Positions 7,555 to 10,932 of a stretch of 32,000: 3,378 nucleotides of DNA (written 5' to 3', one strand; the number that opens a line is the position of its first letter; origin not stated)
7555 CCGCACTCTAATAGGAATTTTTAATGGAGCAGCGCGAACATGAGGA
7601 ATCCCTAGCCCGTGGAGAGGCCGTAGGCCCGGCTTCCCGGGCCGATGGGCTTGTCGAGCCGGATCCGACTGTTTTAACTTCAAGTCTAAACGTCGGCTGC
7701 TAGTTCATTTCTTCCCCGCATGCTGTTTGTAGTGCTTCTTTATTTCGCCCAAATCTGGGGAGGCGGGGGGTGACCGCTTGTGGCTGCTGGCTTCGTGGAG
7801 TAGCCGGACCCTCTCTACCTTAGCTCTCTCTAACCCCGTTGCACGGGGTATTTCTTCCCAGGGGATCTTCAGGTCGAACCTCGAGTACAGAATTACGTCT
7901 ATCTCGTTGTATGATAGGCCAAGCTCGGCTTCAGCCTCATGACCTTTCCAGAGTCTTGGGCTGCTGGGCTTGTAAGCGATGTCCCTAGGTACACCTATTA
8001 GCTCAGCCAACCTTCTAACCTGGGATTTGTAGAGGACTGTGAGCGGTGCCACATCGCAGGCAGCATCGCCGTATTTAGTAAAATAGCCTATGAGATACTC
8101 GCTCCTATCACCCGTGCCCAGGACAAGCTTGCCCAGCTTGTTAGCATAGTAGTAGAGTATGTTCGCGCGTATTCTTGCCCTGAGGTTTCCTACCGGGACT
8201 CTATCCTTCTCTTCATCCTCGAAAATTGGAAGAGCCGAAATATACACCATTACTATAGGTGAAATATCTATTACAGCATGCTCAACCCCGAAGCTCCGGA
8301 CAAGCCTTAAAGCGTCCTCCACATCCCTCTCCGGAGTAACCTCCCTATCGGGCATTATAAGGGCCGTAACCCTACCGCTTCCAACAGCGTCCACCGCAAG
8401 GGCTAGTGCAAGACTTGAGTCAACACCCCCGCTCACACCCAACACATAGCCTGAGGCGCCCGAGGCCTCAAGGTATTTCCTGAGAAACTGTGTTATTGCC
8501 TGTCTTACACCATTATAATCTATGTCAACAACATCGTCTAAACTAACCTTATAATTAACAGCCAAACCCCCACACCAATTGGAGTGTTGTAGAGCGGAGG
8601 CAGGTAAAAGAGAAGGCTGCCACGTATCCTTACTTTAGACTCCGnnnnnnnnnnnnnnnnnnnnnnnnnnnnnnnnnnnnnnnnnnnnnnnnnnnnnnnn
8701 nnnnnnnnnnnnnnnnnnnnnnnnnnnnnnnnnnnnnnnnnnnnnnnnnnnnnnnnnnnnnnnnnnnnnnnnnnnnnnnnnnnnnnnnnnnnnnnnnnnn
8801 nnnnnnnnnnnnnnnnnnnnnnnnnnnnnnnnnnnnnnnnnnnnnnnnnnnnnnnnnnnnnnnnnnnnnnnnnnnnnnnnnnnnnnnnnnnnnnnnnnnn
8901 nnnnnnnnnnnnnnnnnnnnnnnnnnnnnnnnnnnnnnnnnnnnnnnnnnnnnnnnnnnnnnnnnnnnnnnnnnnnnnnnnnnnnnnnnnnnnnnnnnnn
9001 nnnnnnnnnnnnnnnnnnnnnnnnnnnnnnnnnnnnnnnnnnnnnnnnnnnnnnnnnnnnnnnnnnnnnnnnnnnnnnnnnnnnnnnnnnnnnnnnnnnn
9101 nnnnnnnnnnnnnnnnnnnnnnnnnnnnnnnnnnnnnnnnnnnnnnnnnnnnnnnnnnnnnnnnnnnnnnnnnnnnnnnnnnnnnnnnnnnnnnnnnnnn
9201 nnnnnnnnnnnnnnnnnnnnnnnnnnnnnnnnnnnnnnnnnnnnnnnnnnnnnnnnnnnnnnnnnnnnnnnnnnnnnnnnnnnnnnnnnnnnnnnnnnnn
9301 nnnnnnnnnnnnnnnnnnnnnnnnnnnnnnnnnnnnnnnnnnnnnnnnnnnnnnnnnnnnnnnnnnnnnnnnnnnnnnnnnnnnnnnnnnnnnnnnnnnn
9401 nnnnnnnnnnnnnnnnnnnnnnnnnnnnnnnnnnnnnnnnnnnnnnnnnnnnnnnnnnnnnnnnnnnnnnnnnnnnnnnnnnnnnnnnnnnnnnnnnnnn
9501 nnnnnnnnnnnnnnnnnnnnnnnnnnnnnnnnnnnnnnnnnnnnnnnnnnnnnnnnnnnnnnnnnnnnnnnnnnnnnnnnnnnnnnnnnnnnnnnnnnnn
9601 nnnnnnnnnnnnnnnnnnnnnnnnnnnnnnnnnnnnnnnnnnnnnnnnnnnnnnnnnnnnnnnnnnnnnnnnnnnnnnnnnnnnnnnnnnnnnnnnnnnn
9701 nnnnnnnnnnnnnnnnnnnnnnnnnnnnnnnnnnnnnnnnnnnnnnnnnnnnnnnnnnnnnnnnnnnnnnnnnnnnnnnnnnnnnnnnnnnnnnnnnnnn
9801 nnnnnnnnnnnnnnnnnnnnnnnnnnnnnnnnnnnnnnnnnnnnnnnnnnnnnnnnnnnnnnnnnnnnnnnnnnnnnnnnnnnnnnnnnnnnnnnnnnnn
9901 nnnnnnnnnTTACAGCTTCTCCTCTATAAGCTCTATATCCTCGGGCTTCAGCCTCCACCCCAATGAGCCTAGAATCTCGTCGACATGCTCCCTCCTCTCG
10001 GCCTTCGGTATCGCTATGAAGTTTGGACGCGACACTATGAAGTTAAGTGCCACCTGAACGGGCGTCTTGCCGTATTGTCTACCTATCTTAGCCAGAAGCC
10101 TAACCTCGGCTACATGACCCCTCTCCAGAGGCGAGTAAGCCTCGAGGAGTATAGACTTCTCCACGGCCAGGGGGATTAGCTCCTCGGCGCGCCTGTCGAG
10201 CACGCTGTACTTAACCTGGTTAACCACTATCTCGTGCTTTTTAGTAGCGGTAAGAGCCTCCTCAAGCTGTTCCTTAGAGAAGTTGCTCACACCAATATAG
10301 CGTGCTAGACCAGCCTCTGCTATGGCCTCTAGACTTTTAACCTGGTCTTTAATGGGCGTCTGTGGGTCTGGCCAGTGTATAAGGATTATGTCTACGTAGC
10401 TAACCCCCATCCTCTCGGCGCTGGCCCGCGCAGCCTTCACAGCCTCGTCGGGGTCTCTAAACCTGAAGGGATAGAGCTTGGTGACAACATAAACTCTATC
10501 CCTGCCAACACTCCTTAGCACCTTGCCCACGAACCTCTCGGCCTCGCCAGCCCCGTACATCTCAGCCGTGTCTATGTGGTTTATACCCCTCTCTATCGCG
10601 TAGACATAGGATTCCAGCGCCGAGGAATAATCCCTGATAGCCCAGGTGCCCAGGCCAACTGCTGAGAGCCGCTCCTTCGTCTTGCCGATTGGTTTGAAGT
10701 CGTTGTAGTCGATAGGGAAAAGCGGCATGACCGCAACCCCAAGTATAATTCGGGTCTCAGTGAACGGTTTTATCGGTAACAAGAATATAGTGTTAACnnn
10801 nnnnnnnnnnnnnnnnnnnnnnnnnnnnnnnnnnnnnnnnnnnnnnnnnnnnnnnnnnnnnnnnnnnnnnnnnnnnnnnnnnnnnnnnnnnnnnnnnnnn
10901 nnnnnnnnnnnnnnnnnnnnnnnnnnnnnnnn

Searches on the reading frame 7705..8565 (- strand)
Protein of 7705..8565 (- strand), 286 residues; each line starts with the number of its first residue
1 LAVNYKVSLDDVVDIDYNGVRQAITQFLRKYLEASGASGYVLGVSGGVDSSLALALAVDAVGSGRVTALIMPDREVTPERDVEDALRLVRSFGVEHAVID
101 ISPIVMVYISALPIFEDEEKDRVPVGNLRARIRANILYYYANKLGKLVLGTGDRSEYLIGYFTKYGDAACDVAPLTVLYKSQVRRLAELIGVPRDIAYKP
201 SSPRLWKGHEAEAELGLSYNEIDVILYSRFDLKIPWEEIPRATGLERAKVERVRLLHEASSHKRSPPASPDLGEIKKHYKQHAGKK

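Call 93: search_protein_families(library=pfam, proteins=[window:7705-8565:-], max_evalue=0.001)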
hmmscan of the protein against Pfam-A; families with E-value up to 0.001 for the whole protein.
window:7705-8565:- (286 aa): 1 family
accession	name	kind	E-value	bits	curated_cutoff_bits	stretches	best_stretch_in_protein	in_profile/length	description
PF02540.23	NAD_synthase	-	2e-74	250.2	21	1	22-267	3-242/242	NAD synthase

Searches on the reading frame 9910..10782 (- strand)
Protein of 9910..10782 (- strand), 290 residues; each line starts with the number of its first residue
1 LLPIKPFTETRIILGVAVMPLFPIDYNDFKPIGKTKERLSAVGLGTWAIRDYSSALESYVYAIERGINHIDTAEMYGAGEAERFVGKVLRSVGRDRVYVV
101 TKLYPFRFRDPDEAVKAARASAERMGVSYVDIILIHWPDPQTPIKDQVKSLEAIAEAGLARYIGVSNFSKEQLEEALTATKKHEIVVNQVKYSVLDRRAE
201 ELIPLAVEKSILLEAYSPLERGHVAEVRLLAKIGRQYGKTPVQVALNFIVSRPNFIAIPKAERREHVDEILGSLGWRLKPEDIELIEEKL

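Call 101: search_protein_families(library=pfam, proteins=[window:9910-10782:-], max_evalue=0.00001)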
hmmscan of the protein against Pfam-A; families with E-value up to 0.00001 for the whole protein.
window:9910-10782:- (290 aa): 1 family
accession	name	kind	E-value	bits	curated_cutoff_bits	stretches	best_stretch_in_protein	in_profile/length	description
PF00248.27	Aldo_ket_red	-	9.9e-58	195.9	24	1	42-289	2-289/291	Aldo/keto reductase family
